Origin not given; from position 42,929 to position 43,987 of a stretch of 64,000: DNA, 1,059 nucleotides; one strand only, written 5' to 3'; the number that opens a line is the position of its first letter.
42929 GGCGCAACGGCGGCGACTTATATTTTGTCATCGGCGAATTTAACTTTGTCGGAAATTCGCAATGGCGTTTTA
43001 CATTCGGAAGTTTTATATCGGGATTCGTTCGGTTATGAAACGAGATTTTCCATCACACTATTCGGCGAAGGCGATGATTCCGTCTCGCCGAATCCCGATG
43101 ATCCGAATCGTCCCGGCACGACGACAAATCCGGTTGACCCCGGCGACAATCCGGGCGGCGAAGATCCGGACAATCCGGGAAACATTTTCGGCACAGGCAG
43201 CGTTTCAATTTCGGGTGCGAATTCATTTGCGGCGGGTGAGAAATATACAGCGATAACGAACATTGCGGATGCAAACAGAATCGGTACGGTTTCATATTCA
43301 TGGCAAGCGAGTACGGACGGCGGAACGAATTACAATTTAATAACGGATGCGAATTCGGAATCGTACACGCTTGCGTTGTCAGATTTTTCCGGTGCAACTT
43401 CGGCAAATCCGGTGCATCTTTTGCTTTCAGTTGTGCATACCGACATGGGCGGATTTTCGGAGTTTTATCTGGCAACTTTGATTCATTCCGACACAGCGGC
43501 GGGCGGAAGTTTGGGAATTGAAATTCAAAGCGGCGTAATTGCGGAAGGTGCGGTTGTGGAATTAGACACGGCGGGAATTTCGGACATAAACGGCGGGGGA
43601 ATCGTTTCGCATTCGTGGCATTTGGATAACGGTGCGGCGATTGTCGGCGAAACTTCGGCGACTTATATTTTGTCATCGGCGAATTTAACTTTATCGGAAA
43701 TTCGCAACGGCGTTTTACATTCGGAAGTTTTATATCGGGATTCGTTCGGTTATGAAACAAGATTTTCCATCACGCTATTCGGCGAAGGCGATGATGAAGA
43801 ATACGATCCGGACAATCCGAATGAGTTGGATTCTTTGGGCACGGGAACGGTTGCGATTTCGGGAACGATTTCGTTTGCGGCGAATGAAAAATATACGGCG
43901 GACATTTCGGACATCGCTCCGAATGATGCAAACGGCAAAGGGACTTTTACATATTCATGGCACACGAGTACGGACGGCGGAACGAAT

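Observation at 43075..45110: Higher-order ~2031-bp super-repeat inside the array, marked by a Pro/Asp-rich linker inserted in every third unit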

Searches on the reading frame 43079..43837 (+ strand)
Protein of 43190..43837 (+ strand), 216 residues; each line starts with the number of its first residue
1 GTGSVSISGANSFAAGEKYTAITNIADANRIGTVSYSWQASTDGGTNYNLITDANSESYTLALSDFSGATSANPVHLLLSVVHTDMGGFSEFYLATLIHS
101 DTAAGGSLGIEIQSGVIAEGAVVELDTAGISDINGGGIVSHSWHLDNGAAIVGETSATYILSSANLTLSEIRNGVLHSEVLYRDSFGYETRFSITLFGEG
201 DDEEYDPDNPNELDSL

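Call 12: search_protein_families(library=pfam, proteins=[window:43190-43837:+], max_evalue=1)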
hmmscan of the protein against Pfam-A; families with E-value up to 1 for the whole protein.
window:43190-43837:+ (216 aa): 1 family
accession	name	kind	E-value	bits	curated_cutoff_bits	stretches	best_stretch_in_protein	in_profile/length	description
PF19406.5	PKD_5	-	0.2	12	25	0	31-70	19-58/88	PKD-like domain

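Call 13: search_protein_families(library=ncbifam, proteins=[window:43190-43837:+], max_evalue=1)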
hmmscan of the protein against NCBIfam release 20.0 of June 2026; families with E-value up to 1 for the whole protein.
window:43190-43837:+ (216 aa): 1 family
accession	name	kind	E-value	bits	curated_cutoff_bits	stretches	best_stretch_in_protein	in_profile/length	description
NF040485.1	ZirU_fam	subfamily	5.2e-06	26.7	100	2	7-61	138-196/210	ZirU family protein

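Call 39: predict_structure(alignment_id=A2)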
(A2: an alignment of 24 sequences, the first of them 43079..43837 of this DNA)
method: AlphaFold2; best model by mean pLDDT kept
length: 253 residues; sequences in the alignment: 24
mean_pLDDT: 66.8   pTM: 0.45
mean pLDDT of the five models: 66.8, 66.8, 66.7, 64.7, 60.2
residues with pLDDT >= 90: 9; 70-90: 122; 50-70: 71; < 50: 51
segments of 3 or more residues with pLDDT < 50: 1-38, 237-242, 249-253
pLDDT, mean of each block of 10 residues (from residue 1): 36 34 38 44 74 81 62 88 85 88 72 83 72 67 67 69 75 77 74 80 57 76 71 58 50 35
secondary structure, 60 per line:
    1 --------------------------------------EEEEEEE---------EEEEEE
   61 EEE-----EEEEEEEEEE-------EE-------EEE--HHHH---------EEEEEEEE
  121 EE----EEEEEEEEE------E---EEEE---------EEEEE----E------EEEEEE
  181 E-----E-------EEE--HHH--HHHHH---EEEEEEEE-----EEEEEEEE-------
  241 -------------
elements in order: E39-45 E55-63 E69-78 E95-97 H100-103 E113-122 E127-135 E146-149 E159-163 E175-181 E195-197 H205-209 E213-220 E226-233
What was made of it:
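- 38939..47362 (+): String of about 25 homologous ~100-aa beta-sandwich (Ig/PKD-like) domains, aa 455-3262. The AF2 model shows two beta-sandwiches (call 39).
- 43079..43189 (+): Long Pro/Asp-rich linker, copy 1 (L4; 37 aa, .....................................). It replaces the 14-aa linker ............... It is predicted to be disordered (pLDDT below 50 for residues 1-38 of the model; call 39).
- In the AF2 model the linker residues 1-38 have pLDDT below 50, followed by two beta-sandwiches (call 39). The AF2 model has only moderate confidence (mean pLDDT 66.8, pTM 0.45; call 39). The linker is predicted to be disordered, between folded domain pairs (call 39).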

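Call 44: fold_search(model_id=the predicted structure, library=pdb)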
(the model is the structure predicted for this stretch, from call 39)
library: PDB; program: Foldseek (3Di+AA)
matches with E <= 10: 1225; with E <= 0.001: 41
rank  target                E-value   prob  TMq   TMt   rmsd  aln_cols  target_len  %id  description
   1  9flw_A                2.3e-05  1.00  0.28  0.16  11.0       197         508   15  CryoEM structure of the fragment-6 (3571-4078) in the grappling hook protein A (GhpA) in the bacterium Aureispira sp.  (released 2024-10-16)
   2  1f6f_B                4.2e-05  1.00  0.28  0.34  10.0       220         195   13  CRYSTAL STRUCTURE OF THE TERNARY COMPLEX BETWEEN OVINE PLACENTAL LACTOGEN AND THE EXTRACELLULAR DOMAIN OF THE RAT PROL (released 2000-07-04)
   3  6xi3                  5.7e-05  1.00  0.26  0.19  10.0       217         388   15  Crystal structure of tetra-tandem repeat in extending region of large adhesion protein (released 2020-10-14)
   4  8dpt_A                6.7e-05  1.00  0.28  0.20  11.8       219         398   14  The structure of the IL-11 signalling complex, with full-length extracellular gp130 (released 2023-11-29)
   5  4p99_A                1.1e-04  1.00  0.26  0.18  11.2       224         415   16  Ca2+-stabilized adhesin helps an Antarctic bacterium reach out and bind ice (released 2014-06-18)
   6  1qg3_B                1.2e-04  1.00  0.27  0.33  11.7       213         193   14  CRYSTAL STRUCTURE OF A TANDEM PAIR OF FIBRONECTIN TYPE III DOMAINS FROM THE CYTOPLASMIC TAIL OF INTEGRIN ALPHA6 BETA4 (released 1999-08-20)
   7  4i18_R                1.3e-04  1.00  0.30  0.34   9.1       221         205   13  Crystal structure of human prolactin receptor complexed with Fab fragment (released 2013-11-20)
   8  3dlq_R                1.4e-04  1.00  0.27  0.33   9.2       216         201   10  Crystal structure of the IL-22/IL-22R1 complex (released 2008-08-19)
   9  1qg3_A                1.5e-04  0.99  0.25  0.30  12.0       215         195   13  CRYSTAL STRUCTURE OF A TANDEM PAIR OF FIBRONECTIN TYPE III DOMAINS FROM THE CYTOPLASMIC TAIL OF INTEGRIN ALPHA6 BETA4 (released 1999-08-20)
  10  9e99_J                1.8e-04  0.99  0.22  0.20  14.6       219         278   12  Cryo-EM reconstruction of Escherichia phage N4 capsid (released 2025-02-19)
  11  2vkx_E                1.9e-04  0.99  0.24  0.28  11.4       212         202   11  Human NCAM, FN3 domains 1 and 2, M610R mutant (released 2008-02-26)
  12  3p4l                  2.1e-04  1.00  0.26  0.31  10.6       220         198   17  Crystal structure of a hemojuvelin-binding fragment of neogenin (released 2010-11-17)
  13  9fls_A                2.3e-04  1.00  0.27  0.21  10.5       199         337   16  CryoEM structure of the fragment-3 (2061-2397) in the grappling hook protein A (GhpA) in the bacterium Aureispira sp.  (released 2024-10-16)
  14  4q58_D                2.3e-04  0.99  0.25  0.31  12.0       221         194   13  Crystal structure of the plectin 1a actin-binding domain/integrin beta 4 fragment complex (released 2014-07-23)
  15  3f7p_D                2.5e-04  0.99  0.25  0.29  11.9       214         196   13  Crystal structure of a complex between integrin beta4 and plectin (released 2009-03-10)
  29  5irb_B                5.9e-04  1.00  0.29  0.25  10.5       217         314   13  Structural insight into host cell surface retention of a 1.5-MDa bacterial ice-binding adhesin (released 2017-07-19)
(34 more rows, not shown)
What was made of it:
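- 38939..47362 (+): Foldseek hits are tandem Ig/FN3 domains and adhesin extender regions (call 44).
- Closest known: Ig-like extender regions of giant RTX/T1SS adhesins. Same: Best Foldseek matches of the modelled unit are tandem beta-sandwich extender domains (call 44).
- Foldseek hits include extender regions of giant adhesins: 4p99, 6xi3, 5irb and GhpA (call 44).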
